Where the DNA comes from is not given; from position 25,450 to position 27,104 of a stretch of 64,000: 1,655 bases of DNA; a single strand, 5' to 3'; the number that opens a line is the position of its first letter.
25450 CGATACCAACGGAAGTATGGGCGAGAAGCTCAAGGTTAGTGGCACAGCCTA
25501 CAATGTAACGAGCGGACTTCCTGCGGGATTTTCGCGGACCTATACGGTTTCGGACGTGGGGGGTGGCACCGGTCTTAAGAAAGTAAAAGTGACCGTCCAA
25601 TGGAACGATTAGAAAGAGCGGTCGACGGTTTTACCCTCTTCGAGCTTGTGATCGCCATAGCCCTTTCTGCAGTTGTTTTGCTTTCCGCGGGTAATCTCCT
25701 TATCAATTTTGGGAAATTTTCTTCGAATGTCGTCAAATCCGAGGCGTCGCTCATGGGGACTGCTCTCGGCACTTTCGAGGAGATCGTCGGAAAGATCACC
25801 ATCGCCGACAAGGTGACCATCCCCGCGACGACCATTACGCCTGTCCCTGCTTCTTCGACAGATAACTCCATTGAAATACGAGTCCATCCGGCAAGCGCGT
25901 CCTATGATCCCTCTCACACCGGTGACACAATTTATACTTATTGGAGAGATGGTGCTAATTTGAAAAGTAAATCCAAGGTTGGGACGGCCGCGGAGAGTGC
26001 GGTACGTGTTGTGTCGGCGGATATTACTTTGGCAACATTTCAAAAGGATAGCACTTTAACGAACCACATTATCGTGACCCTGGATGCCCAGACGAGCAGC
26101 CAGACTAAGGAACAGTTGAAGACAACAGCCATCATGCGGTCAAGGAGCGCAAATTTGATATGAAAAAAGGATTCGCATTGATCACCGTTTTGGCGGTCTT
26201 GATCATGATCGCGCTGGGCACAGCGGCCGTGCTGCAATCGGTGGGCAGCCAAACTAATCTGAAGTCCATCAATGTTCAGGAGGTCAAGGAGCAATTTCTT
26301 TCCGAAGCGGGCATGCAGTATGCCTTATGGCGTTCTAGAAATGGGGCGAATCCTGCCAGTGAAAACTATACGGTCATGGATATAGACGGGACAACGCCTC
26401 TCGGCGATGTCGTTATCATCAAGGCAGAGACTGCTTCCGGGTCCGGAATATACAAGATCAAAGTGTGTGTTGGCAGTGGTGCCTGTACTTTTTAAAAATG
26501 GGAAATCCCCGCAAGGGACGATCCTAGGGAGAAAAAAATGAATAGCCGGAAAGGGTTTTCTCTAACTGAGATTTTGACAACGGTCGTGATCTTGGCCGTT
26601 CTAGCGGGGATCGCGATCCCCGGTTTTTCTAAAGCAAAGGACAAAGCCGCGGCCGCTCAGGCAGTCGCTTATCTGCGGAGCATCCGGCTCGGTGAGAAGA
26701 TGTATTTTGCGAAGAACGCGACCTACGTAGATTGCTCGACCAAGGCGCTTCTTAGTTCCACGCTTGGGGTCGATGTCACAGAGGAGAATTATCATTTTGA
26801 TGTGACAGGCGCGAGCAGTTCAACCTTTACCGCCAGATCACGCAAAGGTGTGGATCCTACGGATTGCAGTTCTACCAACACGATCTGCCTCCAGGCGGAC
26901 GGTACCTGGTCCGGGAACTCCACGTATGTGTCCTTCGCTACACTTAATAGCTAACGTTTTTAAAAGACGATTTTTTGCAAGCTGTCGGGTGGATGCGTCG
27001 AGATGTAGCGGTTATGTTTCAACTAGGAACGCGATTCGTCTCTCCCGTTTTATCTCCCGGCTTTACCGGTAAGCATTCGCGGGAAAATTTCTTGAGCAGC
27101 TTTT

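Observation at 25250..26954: Four consecutive prepilin-type (type IV pilin / pseudopilin) genes with no assembly machinery in the window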

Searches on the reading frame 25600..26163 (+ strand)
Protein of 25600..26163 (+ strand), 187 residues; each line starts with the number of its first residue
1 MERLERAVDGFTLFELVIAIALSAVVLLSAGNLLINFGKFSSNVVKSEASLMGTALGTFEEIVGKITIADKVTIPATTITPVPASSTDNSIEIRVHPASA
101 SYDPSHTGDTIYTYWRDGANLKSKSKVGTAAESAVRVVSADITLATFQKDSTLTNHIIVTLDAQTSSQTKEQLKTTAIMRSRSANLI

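Call 4: search_protein_families(library=pfam, proteins=[window:25600-26163:+], max_evalue=1)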
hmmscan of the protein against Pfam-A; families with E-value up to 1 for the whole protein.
window:25600-26163:+ (187 aa): 1 family
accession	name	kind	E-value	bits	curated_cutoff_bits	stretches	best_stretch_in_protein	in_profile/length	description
PF07963.17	N_methyl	-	3.6e-05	23.6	21.2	1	10-30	6-26/27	Prokaryotic N-terminal methylation motif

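Call 6: search_protein_families(library=ncbifam, proteins=[window:25600-26163:+], max_evalue=1)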
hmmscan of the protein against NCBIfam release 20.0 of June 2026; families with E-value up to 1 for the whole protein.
window:25600-26163:+ (187 aa): 4 families
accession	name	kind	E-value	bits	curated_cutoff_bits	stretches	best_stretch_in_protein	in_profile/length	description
TIGR02532.1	IV_pilin_GFxxxE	domain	0.00045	20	16.3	1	10-30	3-23/24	prepilin-type N-terminal cleavage/methylation domain-containing protein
NF007848.0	PRK10557.1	equivalog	0.00063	19.1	120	1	5-37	7-39/192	prepilin peptidase-dependent protein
TIGR01711.1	gspJ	equivalog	0.099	12.4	64.85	1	10-34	2-26/192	type II secretion system minor pseudopilin GspJ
TIGR01707.1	gspI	equivalog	0.17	12.4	44.35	1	10-30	1-21/101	type II secretion system minor pseudopilin GspI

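Call 55: search_solved_structures(query=A3, max_evalue=1)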
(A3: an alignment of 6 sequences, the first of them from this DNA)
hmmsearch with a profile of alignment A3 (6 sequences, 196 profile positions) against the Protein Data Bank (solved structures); distinct sequences matched with E-value up to 1: 4.
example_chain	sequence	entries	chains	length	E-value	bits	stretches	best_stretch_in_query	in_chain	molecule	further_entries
9egp_A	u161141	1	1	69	0.096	15.5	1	4-26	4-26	Geopilin domain 1 protein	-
9lab_B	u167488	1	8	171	0.21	14.4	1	6-36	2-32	MSHA major pilin subunit MshA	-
7tgg_A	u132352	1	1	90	0.21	14.3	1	5-26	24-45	Geopilin domain 1 protein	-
1nko_A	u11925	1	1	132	0.74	12.6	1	91-138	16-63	Sialic acid binding Ig-like lectin 7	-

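Call 58: find_homologous_proteins(query=window:25600-26163:+, max_evalue=0.001)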
Query window:25600-26163:+ (187 aa): 39 proteins with E <= 0.001 among 257 candidates.
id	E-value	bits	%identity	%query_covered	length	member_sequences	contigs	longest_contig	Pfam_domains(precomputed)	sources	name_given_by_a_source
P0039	1.1e-109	381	100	100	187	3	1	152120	-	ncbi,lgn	-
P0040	6.3e-51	190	61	97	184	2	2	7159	PF07963.18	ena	-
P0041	1.2e-48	183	57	99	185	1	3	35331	PF07963.18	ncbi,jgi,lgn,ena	ncbi:MAG: prepilin-type N-terminal cleavage/methylation domain-containing protein [Candidatus Omnitr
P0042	7.8e-48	180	55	98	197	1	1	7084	PF07963.18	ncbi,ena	-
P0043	1.7e-47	179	60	96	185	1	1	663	PF07963.18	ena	-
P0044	3.2e-46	175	53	99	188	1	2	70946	PF07963.18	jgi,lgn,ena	jgi:prepilin-type N-terminal cleavage/methylation domain-containing protein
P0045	1.1e-45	173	55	98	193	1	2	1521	PF07963.18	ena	-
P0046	1.8e-45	173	57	97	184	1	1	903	-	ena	-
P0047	6.7e-45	171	58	98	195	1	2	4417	PF07963.18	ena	-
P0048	7.1e-45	171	60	99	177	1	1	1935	PF07963.18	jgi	jgi:prepilin-type N-terminal cleavage/methylation domain-containing protein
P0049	5.8e-44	168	51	99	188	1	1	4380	PF07963.18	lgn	-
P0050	2.0e-43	166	53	99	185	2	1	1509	PF07963.18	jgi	-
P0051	1.5e-42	163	51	99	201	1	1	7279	PF07963.18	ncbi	-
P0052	1.1e-41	160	52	99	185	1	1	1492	PF07963.18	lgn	-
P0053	5.9e-41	158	49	99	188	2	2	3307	PF07963.18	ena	-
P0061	1.0e-37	147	49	99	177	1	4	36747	PF07963.18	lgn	-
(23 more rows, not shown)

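Call 68: predict_structure(alignment_id=A6)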
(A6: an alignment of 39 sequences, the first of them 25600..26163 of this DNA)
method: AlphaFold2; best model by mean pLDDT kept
length: 187 residues; sequences in the alignment: 39
mean_pLDDT: 87.3   pTM: 0.73
mean pLDDT of the five models: 87.3, 86.8, 86.1, 84.8, 83.6
residues with pLDDT >= 90: 115; 70-90: 47; 50-70: 22; < 50: 3
segments of 3 or more residues with pLDDT < 50: none
pLDDT, mean of each block of 10 residues (from residue 1): 65 91 96 94 85 91 95 81 70 89 85 93 92 93 94 94 90 95 55
secondary structure, 60 per line:
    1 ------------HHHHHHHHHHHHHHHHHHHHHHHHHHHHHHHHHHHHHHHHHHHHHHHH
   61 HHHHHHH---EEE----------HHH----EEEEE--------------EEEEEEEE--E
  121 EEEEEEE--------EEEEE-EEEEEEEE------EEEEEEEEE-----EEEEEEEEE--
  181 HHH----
elements in order: H13-67 E71-73 E91-95 E110-117 E120-127 E136-140 E142-149 E156-164 E170-178

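Call 74: fold_search(model_id=the predicted structure, library=pdb)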
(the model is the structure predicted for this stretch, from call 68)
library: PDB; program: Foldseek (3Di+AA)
matches with E <= 10: 592; with E <= 0.001: 0
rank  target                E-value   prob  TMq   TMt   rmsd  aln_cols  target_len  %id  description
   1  3nje_B                4.1e-03  1.00  0.46  0.51   7.2       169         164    8  Structure of the Minor Pseudopilin XcpW from the Pseudomonas aeruginosa Type II Secretion System (released 2011-02-02)
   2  9a1f_S                4.3e-03  1.00  0.51  0.49   7.5       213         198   10  Integrative structure of the XcpGHIJK pseudo pilus filament model of a type II secretion system (released 2021-06-18)
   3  6utu_H                1.2e-02  1.00  0.33  0.38   5.9       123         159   10  Crystal structure of minor pseudopilin ternary complex of XcpVWX from the Type 2 secretion system of Pseudomonas aerug (released 2020-09-02)
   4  2ret_H                1.5e-02  1.00  0.50  0.58   4.4       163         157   13  The crystal structure of a binary complex of two pseudopilins: EpsI and EpsJ from the Type 2 Secretion System of Vibri (released 2008-02-05)
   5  2ret_B                1.9e-02  1.00  0.46  0.52   6.0       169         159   13  The crystal structure of a binary complex of two pseudopilins: EpsI and EpsJ from the Type 2 Secretion System of Vibri (released 2008-02-05)
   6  2ret_F                2.7e-02  0.98  0.39  0.45   6.4       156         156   10  The crystal structure of a binary complex of two pseudopilins: EpsI and EpsJ from the Type 2 Secretion System of Vibri (released 2008-02-05)
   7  2ret_D                3.0e-02  1.00  0.48  0.56   4.4       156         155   14  The crystal structure of a binary complex of two pseudopilins: EpsI and EpsJ from the Type 2 Secretion System of Vibri (released 2008-02-05)
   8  6utu_B                4.2e-02  0.99  0.34  0.38   6.8       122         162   10  Crystal structure of minor pseudopilin ternary complex of XcpVWX from the Type 2 secretion system of Pseudomonas aerug (released 2020-09-02)
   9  3cfi_B                4.5e-02  0.99  0.47  0.53   5.6       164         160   13  Nanobody-aided structure determination of the EPSI:EPSJ pseudopilin heterdimer from Vibrio Vulnificus (released 2009-01-13)
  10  3cfi_H                5.0e-02  0.99  0.47  0.54   5.3       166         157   14  Nanobody-aided structure determination of the EPSI:EPSJ pseudopilin heterdimer from Vibrio Vulnificus (released 2009-01-13)
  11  6utu_E                5.0e-02  0.97  0.32  0.36   6.0       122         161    8  Crystal structure of minor pseudopilin ternary complex of XcpVWX from the Type 2 secretion system of Pseudomonas aerug (released 2020-09-02)
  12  9gaw_A                5.6e-02  0.28  0.19  0.04  16.8       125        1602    6  High-resolution structure of the Anaphase-promoting complex/cyclosome (APC/C) bound to co-activator Cdh1 (released 2024-08-14)
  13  5vtm_W                7.0e-02  0.97  0.32  0.37   6.0       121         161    9  The crystal structure of minor pseudopilin ternary complex of XcpVWX from the Type 2 secretion system of Pseudomonas a (released 2018-05-23)
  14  4m03                  7.8e-02  0.20  0.16  0.18  21.7       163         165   15  C-terminal fragment(residues 576-751) of binding region of SraP (released 2014-06-18)
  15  9eq7_L                1.2e-01  0.14  0.16  0.17  15.6       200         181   10  Halobacterium salinarum archaellum filament (released 2024-07-17)
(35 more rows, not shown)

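Call 91: find_encoding_contigs(protein=P0044, flank=10000, max_places=1)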
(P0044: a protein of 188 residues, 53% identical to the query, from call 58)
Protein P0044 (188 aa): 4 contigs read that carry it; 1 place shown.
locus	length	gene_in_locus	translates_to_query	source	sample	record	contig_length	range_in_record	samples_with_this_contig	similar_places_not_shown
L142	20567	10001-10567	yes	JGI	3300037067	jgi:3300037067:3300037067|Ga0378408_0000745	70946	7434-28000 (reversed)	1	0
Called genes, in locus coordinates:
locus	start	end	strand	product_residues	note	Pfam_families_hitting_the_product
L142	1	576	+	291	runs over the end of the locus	PF01040:UbiA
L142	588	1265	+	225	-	PF02441:Flavoprotein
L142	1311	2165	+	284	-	PF02621:VitK2_biosynth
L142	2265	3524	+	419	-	PF04055:Radical_SAM, PF19288:CofH_C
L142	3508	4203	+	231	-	PF01209:Ubie_methyltran, PF13489:Methyltransf_23, PF13847:Methyltransf_31, PF08241:Methyltransf_11, PF08242:Methyltransf_12, PF13649:Methyltransf_25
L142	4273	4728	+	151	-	PF14588:YjgF_endoribonc, PF01042:Ribonuc_L-PSP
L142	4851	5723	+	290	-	PF02517:Rce1-like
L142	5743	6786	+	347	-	PF01883:FeS_assembly_P, PF00142:Fer4_NifH (faint), PF09140:MipZ (weak), PF10609:ParA, PF13614:AAA_31, PF01656:CbiA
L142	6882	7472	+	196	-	PF01227:GTP_cyclohydroI, PF14489:QueF (weak)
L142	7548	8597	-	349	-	PF04613:LpxD, PF00132:Hexapep (weak), PF25087:GMPPB_C, PF25084:LbH_EIF2B (weak), PF00132:Hexapep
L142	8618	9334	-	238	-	PF13623:SurA_N_2, PF13624:SurA_N_3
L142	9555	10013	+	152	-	-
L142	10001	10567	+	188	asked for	PF07963:N_methyl (weak)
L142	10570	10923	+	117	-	-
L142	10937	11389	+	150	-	PF07963:N_methyl (weak)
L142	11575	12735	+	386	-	PF00478:IMPDH, PF03060:NMO (weak), PF01070:FMN_dh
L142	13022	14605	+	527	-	PF00117:GATase, PF02540:NAD_synthase (weak), PF00958:GMP_synt_C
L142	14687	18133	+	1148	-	PF02811:PHP, PF07733:DNA_pol3_alpha, PF17657:DNA_pol3_finger, PF14579:HHH_6, PF01336:tRNA_anti-codon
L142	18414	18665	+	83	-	PF00216:Bac_DNA_binding, PF18289:HU-CCDC81_euk_2 (weak), PF18291:HU-HIG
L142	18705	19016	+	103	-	PF00313:CSD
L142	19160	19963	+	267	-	PF20260:PUA_4 (weak), PF04452:Methyltrans_RNA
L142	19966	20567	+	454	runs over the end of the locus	PF00919:UPF0004, PF04055:Radical_SAM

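Call 92: find_encoding_contigs(protein=P0041, flank=10000, max_places=1)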
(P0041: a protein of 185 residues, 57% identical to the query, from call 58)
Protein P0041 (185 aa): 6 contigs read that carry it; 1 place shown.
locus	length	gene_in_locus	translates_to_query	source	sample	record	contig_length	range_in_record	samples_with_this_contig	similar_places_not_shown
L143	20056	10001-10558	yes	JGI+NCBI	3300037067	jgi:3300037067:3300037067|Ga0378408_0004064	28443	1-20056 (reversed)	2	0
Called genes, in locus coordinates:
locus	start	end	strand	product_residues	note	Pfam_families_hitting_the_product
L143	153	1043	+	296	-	PF02621:VitK2_biosynth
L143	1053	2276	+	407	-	PF04055:Radical_SAM, PF19288:CofH_C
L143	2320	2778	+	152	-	PF01541:GIY-YIG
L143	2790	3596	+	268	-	PF01209:Ubie_methyltran, PF13489:Methyltransf_23, PF08241:Methyltransf_11, PF13649:Methyltransf_25, PF13847:Methyltransf_31 (weak), PF08242:Methyltransf_12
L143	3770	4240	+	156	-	PF14588:YjgF_endoribonc, PF01042:Ribonuc_L-PSP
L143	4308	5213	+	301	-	PF02517:Rce1-like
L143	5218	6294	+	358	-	PF01883:FeS_assembly_P, PF00142:Fer4_NifH (faint), PF01656:CbiA, PF09140:MipZ (weak), PF10609:ParA, PF13614:AAA_31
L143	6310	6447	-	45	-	-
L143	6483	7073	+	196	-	PF01227:GTP_cyclohydroI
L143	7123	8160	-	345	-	PF25087:GMPPB_C (faint), PF04613:LpxD, PF21711:DCTN5 (faint), PF25084:LbH_EIF2B (weak), PF00132:Hexapep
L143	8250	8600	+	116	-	-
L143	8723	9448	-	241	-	PF13623:SurA_N_2, PF13624:SurA_N_3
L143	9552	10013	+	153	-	-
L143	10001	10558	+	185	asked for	PF07963:N_methyl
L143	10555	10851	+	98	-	-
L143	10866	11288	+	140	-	PF07963:N_methyl (weak), PF16732:ComP_DUS (weak)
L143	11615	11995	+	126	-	PF07963:N_methyl (weak), PF16732:ComP_DUS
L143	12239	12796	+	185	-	-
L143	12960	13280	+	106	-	-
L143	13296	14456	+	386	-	PF00478:IMPDH, PF03060:NMO (faint), PF01070:FMN_dh (weak), PF01645:Glu_synthase (weak)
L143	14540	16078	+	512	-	PF00117:GATase, PF07722:Peptidase_C26 (faint), PF02540:NAD_synthase (weak), PF00958:GMP_synt_C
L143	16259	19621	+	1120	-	PF02811:PHP, PF07733:DNA_pol3_alpha, PF17657:DNA_pol3_finger, PF14579:HHH_6, PF01336:tRNA_anti-codon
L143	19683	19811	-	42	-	-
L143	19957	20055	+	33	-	?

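Call 93: find_encoding_contigs(protein=P0061, flank=10000, max_places=1)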
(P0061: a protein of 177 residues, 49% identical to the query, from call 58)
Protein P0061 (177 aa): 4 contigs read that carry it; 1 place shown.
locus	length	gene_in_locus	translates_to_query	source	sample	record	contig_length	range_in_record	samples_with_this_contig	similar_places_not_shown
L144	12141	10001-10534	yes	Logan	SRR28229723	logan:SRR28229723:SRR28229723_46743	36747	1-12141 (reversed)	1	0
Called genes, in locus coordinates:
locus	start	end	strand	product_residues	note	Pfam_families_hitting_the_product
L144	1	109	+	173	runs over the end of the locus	-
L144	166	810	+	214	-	-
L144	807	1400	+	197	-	PF02441:Flavoprotein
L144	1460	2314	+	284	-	PF02621:VitK2_biosynth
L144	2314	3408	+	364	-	PF04055:Radical_SAM, PF19288:CofH_C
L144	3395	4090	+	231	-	PF01209:Ubie_methyltran, PF13489:Methyltransf_23, PF13847:Methyltransf_31, PF08241:Methyltransf_11, PF08242:Methyltransf_12, PF13649:Methyltransf_25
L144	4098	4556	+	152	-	PF14588:YjgF_endoribonc, PF01042:Ribonuc_L-PSP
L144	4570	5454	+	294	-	PF02517:Rce1-like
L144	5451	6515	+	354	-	PF01883:FeS_assembly_P, PF01656:CbiA, PF09140:MipZ (weak), PF10609:ParA, PF13614:AAA_31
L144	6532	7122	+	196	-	PF01227:GTP_cyclohydroI, PF14489:QueF (faint)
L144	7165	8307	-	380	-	PF14602:Hexapep_2 (faint), PF04613:LpxD (weak), PF21711:DCTN5 (faint), PF25084:LbH_EIF2B (weak), PF25087:GMPPB_C (faint), PF00132:Hexapep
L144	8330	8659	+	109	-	-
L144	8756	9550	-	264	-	PF13623:SurA_N_2, PF13624:SurA_N_3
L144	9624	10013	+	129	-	-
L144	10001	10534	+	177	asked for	PF07963:N_methyl (weak)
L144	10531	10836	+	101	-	-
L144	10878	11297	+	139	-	PF07963:N_methyl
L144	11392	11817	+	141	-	-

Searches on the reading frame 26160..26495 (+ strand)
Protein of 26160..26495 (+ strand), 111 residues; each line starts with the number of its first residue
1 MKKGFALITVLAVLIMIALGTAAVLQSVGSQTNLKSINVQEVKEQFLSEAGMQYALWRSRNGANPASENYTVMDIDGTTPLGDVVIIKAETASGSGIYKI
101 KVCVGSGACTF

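Call 4: search_protein_families(library=pfam, proteins=[window:26160-26495:+], max_evalue=1)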
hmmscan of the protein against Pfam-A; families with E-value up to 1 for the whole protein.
window:26160-26495:+ (111 aa): 1 family
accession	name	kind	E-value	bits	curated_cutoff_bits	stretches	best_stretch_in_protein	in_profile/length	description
PF18883.6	AC_1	-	0.05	14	27.1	1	62-110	34-80/114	Autochaperone Domain Type 1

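Call 6: search_protein_families(library=ncbifam, proteins=[window:26160-26495:+], max_evalue=1)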
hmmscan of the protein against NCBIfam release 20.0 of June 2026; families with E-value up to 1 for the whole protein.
window:26160-26495:+ (111 aa): 6 families
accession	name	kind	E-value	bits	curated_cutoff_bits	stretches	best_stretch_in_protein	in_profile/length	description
TIGR01708.2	typeII_sec_gspH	equivalog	0.00021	21.3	80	1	3-49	2-46/169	type II secretion system minor pseudopilin GspH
NF037980.1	T2SS_GspK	equivalog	0.0015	18.2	130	1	3-56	2-55/307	type II secretion system minor pseudopilin GspK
TIGR01710.1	typeII_sec_gspG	equivalog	0.013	15.5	88.85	1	3-56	1-54/134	type II secretion system major pseudopilin GspG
TIGR01707.1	gspI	equivalog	0.042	14.3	44.35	1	4-35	1-32/101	type II secretion system minor pseudopilin GspI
NF040941.1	GGGWT_bact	domain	0.074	13.1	30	0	86-106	5-24/46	fibrinogen-like YCDxxxxGGGW domain-containing protein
TIGR04361.1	TrbK_Ti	equivalog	0.079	13.3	50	1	7-48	3-47/64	entry exclusion protein TrbK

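Call 56: search_solved_structures(query=A4, max_evalue=1)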
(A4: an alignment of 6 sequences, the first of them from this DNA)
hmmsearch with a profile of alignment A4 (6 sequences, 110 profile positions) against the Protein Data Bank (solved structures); distinct sequences matched with E-value up to 1: 0.

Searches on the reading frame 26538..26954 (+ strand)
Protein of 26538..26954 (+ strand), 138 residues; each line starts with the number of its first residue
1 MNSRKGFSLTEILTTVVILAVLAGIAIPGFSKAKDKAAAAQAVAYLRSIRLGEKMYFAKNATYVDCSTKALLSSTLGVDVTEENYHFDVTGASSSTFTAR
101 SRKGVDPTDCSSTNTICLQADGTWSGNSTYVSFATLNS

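Call 4: search_protein_families(library=pfam, proteins=[window:26538-26954:+], max_evalue=1)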
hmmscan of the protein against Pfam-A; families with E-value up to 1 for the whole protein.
window:26538-26954:+ (138 aa): 2 families
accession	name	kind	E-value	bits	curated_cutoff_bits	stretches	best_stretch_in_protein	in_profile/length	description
PF07963.17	N_methyl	-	3.4e-06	26.8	21.2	1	1-27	1-27/27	Prokaryotic N-terminal methylation motif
PF16732.10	ComP_DUS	-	1.3e-05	26.4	27.3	1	30-100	3-71/87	Type IV minor pilin ComP, DNA uptake sequence receptor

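Call 5: find_encoding_contigs(protein=window:26538-26954:+, flank=10000, max_places=6)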
Protein window:26538-26954:+ (138 aa): 3 contigs read that carry it; 2 places shown.
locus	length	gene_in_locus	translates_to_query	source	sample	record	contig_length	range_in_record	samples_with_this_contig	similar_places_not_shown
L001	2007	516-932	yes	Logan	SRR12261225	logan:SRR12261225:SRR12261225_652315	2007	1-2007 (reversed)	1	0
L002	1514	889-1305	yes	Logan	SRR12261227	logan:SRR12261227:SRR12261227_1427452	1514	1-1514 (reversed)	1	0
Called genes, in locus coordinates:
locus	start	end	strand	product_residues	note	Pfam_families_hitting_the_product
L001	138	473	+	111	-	-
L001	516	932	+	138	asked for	PF07963:N_methyl (weak), PF16732:ComP_DUS (weak)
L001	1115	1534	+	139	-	-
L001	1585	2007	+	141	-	?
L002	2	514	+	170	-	?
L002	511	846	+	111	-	-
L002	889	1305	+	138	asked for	PF07963:N_methyl (weak), PF16732:ComP_DUS (weak)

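Call 6: search_protein_families(library=ncbifam, proteins=[window:26538-26954:+], max_evalue=1)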
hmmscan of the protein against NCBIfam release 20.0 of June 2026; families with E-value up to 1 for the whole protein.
window:26538-26954:+ (138 aa): 11 families
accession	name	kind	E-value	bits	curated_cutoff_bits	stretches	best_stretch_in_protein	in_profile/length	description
NF041775.1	typeIV_PilA_Myxo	equivalog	6.8e-07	29.5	400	1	4-69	10-75/214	type IV pilin protein PilA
TIGR02532.1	IV_pilin_GFxxxE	domain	1.5e-06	27.8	16.3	1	4-27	1-24/24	prepilin-type N-terminal cleavage/methylation domain-containing protein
TIGR01710.1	typeII_sec_gspG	equivalog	2.1e-06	27.8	88.85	1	5-63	1-59/134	type II secretion system major pseudopilin GspG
NF007862.0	PRK10574.1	equivalog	4.1e-06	27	138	1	1-67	1-67/145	prepilin peptidase-dependent pilin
NF040999.1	pilin_ComGC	equivalog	0.00042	20.5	75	1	5-60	2-57/84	competence type IV pilus major pilin ComGC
NF007814.1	PRK10523.1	equivalog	0.0033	16.9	243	1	86-131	28-75/233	envelope stress response activation lipoprotein NlpE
TIGR01708.2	typeII_sec_gspH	equivalog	0.0055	16.7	80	1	5-44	2-41/169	type II secretion system minor pseudopilin GspH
NF007800.0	PRK10506.1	equivalog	0.016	15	158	1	1-48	5-52/163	prepilin peptidase-dependent protein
NF041013.1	T4P_ComGE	equivalog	0.019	15.1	49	1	4-41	3-41/83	competence type IV pilus minor pilin ComGE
NF007660.0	PRK10332.1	equivalog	0.069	13.7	86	1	2-39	6-42/107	prepilin-type N-terminal cleavage/methylation domain-containing protein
TIGR02523.1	type_IV_pilV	equivalog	0.081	13.4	52.2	1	5-67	2-66/139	type IV pilus modification protein PilV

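Call 57: search_solved_structures(query=A5, max_evalue=1)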
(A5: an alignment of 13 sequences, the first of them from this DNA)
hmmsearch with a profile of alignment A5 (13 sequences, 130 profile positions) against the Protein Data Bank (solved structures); distinct sequences matched with E-value up to 1: 23.
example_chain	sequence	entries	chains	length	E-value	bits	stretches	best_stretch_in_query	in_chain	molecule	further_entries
7tgg_A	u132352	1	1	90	2.9e-14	56.5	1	2-61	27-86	Geopilin domain 1 protein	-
8tj2_C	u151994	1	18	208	6.6e-14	55.4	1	5-68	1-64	Type IV major pilin protein PilA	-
9egp_A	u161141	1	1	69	1.5e-13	54.2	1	2-61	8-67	Geopilin domain 1 protein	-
6xxd_A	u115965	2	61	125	6.4e-13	52.2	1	5-123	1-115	PilA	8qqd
2m7g_A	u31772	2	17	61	3.1e-12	50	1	5-61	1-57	Geopilin domain 1 protein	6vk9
8tum_e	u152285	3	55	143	1.7e-11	47.6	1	5-126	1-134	Type IV major pilin protein PilA | Pilin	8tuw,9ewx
5wda_A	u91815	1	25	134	5.2e-08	36.3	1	5-62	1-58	General secretion pathway protein G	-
8p3b_A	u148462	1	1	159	3e-07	33.8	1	5-62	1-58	Fimbrial protein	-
2hi2_A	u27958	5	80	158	3.9e-07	33.5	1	5-61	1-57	Fimbrial protein | PilA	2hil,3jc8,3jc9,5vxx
5kua_A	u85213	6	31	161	4.1e-07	33.4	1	5-93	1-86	pilin | Neisseria meningitidis PilE variant SB-GATDH | Neisseria meningitidis PilE, SB-DATDH variant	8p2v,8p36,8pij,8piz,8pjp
1ay2_A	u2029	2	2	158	4.8e-07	33.2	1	5-60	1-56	TYPE 4 PILIN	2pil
1oqw_A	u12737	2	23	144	5.1e-07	33.1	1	5-57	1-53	Fimbrial protein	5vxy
8pfb_G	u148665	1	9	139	5.1e-06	29.9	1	5-59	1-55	Type IV pilin PilE1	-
8tob_GA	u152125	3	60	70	7.8e-06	29.2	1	6-42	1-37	Fimbrial protein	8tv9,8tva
8qqj_J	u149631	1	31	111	1.7e-05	28.1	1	5-60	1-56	Type IV narrow pilus major component PilA5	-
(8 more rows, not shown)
